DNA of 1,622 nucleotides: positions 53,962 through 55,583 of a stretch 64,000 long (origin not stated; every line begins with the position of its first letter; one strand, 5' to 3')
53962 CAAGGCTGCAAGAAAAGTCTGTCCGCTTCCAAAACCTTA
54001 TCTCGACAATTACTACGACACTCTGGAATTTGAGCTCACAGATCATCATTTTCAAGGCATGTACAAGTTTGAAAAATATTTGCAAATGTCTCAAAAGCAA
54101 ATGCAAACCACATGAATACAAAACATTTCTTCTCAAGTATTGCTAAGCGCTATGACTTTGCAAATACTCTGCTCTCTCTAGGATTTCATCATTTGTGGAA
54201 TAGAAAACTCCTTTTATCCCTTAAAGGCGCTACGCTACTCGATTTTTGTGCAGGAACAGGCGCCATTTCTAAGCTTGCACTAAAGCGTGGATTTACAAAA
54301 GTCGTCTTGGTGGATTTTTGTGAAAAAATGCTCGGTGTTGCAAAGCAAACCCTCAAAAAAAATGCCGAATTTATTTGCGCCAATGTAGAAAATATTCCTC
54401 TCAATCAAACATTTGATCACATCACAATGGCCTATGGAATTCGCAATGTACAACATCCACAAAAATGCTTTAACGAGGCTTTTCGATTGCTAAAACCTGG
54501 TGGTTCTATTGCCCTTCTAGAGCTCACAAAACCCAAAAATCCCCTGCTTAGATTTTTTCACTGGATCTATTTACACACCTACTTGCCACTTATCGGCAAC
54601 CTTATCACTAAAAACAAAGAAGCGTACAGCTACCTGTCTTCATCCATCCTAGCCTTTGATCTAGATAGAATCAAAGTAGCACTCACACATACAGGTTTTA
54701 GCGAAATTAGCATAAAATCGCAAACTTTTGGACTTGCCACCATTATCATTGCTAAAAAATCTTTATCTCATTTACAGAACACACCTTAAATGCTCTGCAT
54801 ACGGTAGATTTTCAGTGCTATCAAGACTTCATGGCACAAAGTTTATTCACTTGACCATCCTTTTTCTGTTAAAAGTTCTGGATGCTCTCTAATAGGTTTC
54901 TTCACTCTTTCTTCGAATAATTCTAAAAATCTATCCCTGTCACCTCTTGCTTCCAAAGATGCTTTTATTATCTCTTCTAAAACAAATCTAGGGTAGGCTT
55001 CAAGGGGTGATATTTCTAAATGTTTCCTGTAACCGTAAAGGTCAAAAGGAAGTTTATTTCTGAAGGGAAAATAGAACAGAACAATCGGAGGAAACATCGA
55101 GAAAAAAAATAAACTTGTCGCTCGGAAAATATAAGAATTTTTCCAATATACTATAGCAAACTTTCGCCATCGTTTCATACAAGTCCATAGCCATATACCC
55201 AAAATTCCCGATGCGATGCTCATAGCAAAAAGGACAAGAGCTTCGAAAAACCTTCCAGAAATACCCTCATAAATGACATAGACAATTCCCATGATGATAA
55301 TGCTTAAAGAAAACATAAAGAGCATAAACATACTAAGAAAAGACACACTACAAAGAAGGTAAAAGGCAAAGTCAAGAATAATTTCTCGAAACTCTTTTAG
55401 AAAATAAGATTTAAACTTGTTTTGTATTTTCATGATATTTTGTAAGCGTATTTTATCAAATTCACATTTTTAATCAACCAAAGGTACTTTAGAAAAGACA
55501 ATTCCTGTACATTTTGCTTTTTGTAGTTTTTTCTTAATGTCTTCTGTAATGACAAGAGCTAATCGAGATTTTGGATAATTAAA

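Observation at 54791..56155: Duplicated toxin-tail/immunity junction: an orphan module and a 60-bp immunity-gene relic abutting ubiE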

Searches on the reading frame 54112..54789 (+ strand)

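Call 4: search_protein_families(library=pfam, proteins=[window:54112-54789:+], max_evalue=0.1)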
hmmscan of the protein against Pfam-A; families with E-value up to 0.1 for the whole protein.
window:54112-54789:+ (225 aa): 13 families
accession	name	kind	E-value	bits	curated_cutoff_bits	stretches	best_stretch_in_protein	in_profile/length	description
PF01209.24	Ubie_methyltran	-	1.2e-47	162.7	20.1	1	4-215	10-232/233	ubiE/COQ5 methyltransferase family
PF08241.18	Methyltransf_11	-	1.7e-18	67.4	21.2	1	43-134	1-94/95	Methyltransferase domain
PF13649.12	Methyltransf_25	-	8.7e-18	65.3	27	1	43-131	2-97/97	Methyltransferase domain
PF13847.12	Methyltransf_31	-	1.3e-14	54.6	27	1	38-136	3-110/145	Methyltransferase domain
PF13489.12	Methyltransf_23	-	6.2e-13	49.2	27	1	36-154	20-135/164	Methyltransferase domain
PF08242.18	Methyltransf_12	-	1.8e-10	41.8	30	1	43-132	1-97/98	Methyltransferase domain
PF05175.20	MTS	-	4.7e-05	23.5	23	1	38-136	31-139/170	Methyltransferase small domain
PF01728.25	FtsJ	-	0.00017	22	24.1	1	34-102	18-93/181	FtsJ-like methyltransferase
PF03602.21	Cons_hypoth95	-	0.00018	21.7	24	1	37-86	40-85/182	Conserved hypothetical protein 95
PF05891.18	Methyltransf_PK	-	0.00064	19.8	27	1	38-136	55-160/218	AdoMet dependent proline di-methyltransferase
PF01234.23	NNMT_PNMT_TEMT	-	0.004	16.8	25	0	36-84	54-102/261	NNMT/PNMT/TEMT family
PF02527.21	GidB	-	0.0088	15.8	27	1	54-136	65-147/184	rRNA small subunit methyltransferase G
PF20922.3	Anamorsin_N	-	0.03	14.5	27.1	1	111-141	63-93/163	Anamorsin, N-terminal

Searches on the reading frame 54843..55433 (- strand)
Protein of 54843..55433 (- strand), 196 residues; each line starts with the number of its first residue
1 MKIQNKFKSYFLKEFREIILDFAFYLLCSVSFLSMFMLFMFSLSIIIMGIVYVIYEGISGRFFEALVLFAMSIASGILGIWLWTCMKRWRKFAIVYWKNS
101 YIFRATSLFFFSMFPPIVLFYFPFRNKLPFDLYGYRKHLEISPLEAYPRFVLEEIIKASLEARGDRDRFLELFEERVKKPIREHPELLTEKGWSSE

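Call 4: search_protein_families(library=pfam, proteins=[window:54843-55433:-], max_evalue=0.1)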
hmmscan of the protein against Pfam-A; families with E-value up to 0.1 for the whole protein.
window:54843-55433:- (196 aa): 0 families

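Call 6: find_encoding_contigs(protein=window:54843-55433:-, flank=10000, max_places=6)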
Protein window:54843-55433:- (196 aa): 2 contigs read that carry it; 2 places shown.
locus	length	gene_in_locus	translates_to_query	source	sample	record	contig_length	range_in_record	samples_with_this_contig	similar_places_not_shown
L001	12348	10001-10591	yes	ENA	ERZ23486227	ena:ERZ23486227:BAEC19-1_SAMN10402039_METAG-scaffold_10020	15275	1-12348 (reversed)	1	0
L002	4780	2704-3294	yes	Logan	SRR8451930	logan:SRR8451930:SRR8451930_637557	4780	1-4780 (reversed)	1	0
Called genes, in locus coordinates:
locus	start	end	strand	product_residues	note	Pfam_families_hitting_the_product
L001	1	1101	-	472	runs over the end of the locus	PF13742:tRNA_anti_2, PF01336:tRNA_anti-codon, PF02601:Exonuc_VII_L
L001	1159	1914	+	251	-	PF00121:TIM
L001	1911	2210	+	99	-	PF03840:SecG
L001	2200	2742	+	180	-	PF01327:Pep_deformylase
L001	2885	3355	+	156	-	-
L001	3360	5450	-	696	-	-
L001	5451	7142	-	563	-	PF02985:HEAT (faint), PF13646:HEAT_2 (weak)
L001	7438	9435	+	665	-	PF14412:AHH (weak)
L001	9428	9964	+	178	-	PF07791:Imm11 (faint)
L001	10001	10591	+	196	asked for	-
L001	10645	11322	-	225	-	PF01209:Ubie_methyltran, PF05175:MTS (weak), PF13489:Methyltransf_23, PF13847:Methyltransf_31, PF08241:Methyltransf_11, PF08242:Methyltransf_12, PF13649:Methyltransf_25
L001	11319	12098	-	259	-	PF02621:VitK2_biosynth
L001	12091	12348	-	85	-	?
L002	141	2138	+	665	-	PF14412:AHH (weak)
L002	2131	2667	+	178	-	PF07791:Imm11 (faint)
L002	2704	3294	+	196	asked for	-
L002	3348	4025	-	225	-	PF01209:Ubie_methyltran, PF05175:MTS (weak), PF13489:Methyltransf_23, PF13847:Methyltransf_31, PF08241:Methyltransf_11, PF08242:Methyltransf_12, PF13649:Methyltransf_25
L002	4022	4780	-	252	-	?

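Call 7: find_homologous_proteins(query=window:54843-55433:-, max_evalue=0.01)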
Query window:54843-55433:- (196 aa): 2 proteins with E <= 0.01 among 109 candidates.
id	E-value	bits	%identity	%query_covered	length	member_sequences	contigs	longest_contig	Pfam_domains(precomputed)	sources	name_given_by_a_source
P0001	1.6e-123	428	100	100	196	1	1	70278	-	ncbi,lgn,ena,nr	ncbi:MAG: hypothetical protein K940chlam8_00056 [Chlamydiae bacterium]|nr:hypothetical protein [Chla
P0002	9.0e-100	351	83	100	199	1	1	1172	-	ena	-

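Call 9: find_encoding_contigs(protein=P0002, flank=10000)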
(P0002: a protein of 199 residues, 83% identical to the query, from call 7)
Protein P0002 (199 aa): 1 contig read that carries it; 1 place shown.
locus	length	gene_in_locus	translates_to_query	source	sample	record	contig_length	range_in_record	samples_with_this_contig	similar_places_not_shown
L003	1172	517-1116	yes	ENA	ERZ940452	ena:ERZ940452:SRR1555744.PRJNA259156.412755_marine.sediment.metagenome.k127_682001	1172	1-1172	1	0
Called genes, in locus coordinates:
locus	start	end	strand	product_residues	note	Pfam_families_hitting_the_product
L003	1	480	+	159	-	?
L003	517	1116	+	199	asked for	-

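Call 15: search_protein_representatives(protein=window:54843-55433:-)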
Query: 196 residues. Proteins with E-value up to 0.001 (for the whole library): 27; up to 1e-10: 1; up to 1e-30: 1. The best 27 are listed.
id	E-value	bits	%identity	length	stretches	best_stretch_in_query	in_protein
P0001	5.0e-124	428.1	100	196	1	1-196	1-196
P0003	5.4e-10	55.9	44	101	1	34-130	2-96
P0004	8.9e-08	48.7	57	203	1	139-195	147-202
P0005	7.1e-06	42.4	57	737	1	143-194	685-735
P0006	1.2e-05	41.7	46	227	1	145-194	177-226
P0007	1.4e-05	41.5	56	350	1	146-193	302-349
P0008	6.1e-05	39.4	46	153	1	145-194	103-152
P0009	8.1e-05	39.0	50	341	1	138-194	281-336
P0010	8.2e-05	39.0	49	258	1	145-193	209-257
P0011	1.4e-04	38.2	44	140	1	145-194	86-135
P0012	1.5e-04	38.1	54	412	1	146-193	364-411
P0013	1.7e-04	38.0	47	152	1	141-194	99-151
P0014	1.9e-04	37.8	51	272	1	138-193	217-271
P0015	2.0e-04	37.7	51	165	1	142-193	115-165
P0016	2.1e-04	37.7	50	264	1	138-194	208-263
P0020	3.2e-04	37.0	51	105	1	146-194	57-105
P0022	5.1e-04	36.4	44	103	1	145-194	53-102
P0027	9.8e-04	35.5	44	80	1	137-194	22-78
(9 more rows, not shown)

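Call 17: find_encoding_contigs(protein=P0003, flank=10000)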
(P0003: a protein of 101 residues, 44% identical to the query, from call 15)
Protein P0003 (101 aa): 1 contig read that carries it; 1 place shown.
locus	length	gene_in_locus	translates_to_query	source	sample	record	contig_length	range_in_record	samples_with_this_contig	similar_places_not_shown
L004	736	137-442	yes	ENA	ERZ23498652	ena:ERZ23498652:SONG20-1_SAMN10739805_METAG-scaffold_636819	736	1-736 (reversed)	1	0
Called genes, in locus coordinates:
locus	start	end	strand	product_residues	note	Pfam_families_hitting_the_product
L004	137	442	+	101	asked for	-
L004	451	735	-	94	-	?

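Call 18: find_encoding_contigs(protein=P0004, flank=10000)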
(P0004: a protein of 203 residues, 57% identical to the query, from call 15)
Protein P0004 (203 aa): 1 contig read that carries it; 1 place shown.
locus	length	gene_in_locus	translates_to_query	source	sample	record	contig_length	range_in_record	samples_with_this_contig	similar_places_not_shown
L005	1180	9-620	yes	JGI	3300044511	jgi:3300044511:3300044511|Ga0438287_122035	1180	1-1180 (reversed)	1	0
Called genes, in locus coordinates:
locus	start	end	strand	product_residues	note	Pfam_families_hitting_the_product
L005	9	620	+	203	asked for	PF14412:AHH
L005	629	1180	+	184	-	?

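Call 39: search_protein_families(library=ncbifam, proteins=[window:54843-55433:-, L004:23-442:+], max_evalue=1)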
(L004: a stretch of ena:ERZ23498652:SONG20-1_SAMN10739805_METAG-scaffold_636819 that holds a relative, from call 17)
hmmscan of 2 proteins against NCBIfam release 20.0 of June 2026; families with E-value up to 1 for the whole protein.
window:54843-55433:- (196 aa): 1 family
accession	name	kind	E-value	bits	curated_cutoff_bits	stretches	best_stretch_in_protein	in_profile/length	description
NF009107.0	PRK12452.1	equivalog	0.74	8.5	787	1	24-90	19-83/509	cardiolipin synthase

L004:23-442:+ (139 aa): 1 family
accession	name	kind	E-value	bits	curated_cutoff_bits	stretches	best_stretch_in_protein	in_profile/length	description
NF033631.1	SLATT_5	subfamily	0.72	9.3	60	1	42-95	25-81/180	SLATT domain-containing protein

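Call 40: search_protein_families(library=pfam, proteins=[L004:23-442:+], max_evalue=10)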
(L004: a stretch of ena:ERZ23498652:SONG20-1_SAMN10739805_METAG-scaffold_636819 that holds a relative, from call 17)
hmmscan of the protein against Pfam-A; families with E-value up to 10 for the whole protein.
L004:23-442:+ (139 aa): 2 families
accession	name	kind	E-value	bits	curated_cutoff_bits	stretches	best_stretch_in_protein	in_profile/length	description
PF09843.14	DUF2070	-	0.019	13.8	30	1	42-127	17-94/561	Predicted membrane protein (DUF2070)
PF23417.1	STING_TM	-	0.055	14.3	28.1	1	16-100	35-100/109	STING transmembrane domain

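Call 47: find_related_loci(query=A3, collection=metagenome_contigs, flank=10000)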
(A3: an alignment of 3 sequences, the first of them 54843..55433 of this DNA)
Query A3 (196 aa) in metagenome_contigs; peptide patterns used: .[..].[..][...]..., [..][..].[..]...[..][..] (x = any residue, [..] = any of these).
377 stretches matched a pattern, but none encodes a relative of the query by tblastn (E <= 1e-3).

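Call 63: predict_structure(protein=window:54846-55433:-)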
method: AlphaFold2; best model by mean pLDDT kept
length: 196 residues; sequences in the alignment: 1
mean_pLDDT: 68.7   pTM: 0.39
mean pLDDT of the five models: 68.7, 68.6, 66.7, 66.6, 66.2
residues with pLDDT >= 90: 1; 70-90: 122; 50-70: 27; < 50: 46
segments of 3 or more residues with pLDDT < 50: 106-146
pLDDT, mean of each block of 10 residues (from residue 1): 69 76 80 83 85 78 82 86 80 63 48 38 37 42 53 78 80 85 72 49
secondary structure, 60 per line:
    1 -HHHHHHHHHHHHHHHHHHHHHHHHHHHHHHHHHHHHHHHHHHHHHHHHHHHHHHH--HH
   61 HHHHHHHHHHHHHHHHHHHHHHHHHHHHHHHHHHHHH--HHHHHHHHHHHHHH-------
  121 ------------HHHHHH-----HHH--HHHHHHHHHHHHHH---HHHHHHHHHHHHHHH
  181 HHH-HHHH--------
elements in order: H2-56 H59-97 H100-113 H133-138 H149-162 H166-183 H185-188

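Call 69: find_encoding_contigs(protein=P0027, flank=5000, max_places=3)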
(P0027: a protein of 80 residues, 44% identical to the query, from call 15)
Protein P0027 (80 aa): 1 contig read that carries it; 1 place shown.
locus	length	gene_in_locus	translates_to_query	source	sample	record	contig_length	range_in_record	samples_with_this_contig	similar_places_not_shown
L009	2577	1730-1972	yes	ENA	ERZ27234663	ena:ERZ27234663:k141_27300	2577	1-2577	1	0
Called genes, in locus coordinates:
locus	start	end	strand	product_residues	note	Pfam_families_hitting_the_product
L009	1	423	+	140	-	?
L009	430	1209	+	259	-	-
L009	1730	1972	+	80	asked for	PF14412:AHH (weak)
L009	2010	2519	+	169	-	-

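Call 70: find_encoding_contigs(protein=P0020, flank=5000, max_places=3)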
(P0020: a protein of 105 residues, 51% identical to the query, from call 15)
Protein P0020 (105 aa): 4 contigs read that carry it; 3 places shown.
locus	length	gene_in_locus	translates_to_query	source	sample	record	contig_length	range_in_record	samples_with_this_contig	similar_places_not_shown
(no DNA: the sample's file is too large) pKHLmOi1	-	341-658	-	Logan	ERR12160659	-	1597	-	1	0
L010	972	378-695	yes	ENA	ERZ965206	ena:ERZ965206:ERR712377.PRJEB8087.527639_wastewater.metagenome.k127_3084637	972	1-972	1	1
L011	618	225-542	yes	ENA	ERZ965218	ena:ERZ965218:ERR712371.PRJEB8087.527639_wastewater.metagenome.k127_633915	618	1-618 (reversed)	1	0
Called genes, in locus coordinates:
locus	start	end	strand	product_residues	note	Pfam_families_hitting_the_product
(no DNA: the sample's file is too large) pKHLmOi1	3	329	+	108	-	?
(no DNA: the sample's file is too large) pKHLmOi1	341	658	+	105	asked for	-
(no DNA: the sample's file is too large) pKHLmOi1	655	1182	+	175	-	PF07791:Imm11 (weak)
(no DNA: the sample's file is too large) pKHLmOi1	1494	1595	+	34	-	?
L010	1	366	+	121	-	?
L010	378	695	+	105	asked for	-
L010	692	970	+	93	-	?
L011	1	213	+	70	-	?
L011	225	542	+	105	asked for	-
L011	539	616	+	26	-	?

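Call 71: find_encoding_contigs(protein=P0022, flank=5000, max_places=3)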
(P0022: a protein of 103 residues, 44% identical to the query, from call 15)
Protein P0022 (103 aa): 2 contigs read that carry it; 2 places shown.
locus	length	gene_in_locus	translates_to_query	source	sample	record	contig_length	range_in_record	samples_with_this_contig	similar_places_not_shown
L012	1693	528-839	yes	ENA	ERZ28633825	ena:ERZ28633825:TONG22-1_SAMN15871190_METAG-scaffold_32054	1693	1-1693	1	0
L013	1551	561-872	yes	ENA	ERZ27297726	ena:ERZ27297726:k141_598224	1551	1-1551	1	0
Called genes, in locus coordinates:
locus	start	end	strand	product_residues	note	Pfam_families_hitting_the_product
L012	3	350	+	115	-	?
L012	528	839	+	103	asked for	-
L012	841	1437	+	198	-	PF07791:Imm11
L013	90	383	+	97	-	-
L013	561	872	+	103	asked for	-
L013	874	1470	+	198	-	PF07791:Imm11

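Call 72: search_protein_families(library=pfam, proteins=[L010:1-366:+, L010:692-970:+, L012:3-350:+, L013:90-383:+, L009:430-1209:+, L009:2010-2519:+, L009:1-423:+, L005:629-1180:+], max_evalue=0.01)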
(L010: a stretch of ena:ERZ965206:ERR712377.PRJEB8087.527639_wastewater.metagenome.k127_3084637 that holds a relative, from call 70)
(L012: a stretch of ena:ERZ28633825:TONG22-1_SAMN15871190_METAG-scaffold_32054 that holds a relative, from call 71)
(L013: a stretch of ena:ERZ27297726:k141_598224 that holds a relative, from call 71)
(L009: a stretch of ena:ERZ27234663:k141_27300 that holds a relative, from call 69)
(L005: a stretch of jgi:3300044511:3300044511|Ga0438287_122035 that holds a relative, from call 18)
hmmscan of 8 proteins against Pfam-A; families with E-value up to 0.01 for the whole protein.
L010:1-366:+ (121 aa): 0 families

L010:692-970:+ (93 aa): 0 families

L012:3-350:+ (115 aa): 0 families

L013:90-383:+ (97 aa): 0 families

L009:430-1209:+ (259 aa): 1 family
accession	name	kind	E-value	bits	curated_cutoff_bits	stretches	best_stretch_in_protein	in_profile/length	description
PF01337.24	Barstar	-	0.0027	18.1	23.4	1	151-230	9-88/96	Barstar (barnase inhibitor)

L009:2010-2519:+ (169 aa): 0 families

L009:1-423:+ (140 aa): 0 families

L005:629-1180:+ (184 aa): 2 families
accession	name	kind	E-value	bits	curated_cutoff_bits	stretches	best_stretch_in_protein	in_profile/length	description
PF07791.16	Imm11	-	5.6e-09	36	22.1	1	62-184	58-187/194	Immunity protein family (Imm11)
PF15570.11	Imm43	-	0.0013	18.9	25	1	62-183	65-190/211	Immunity protein 43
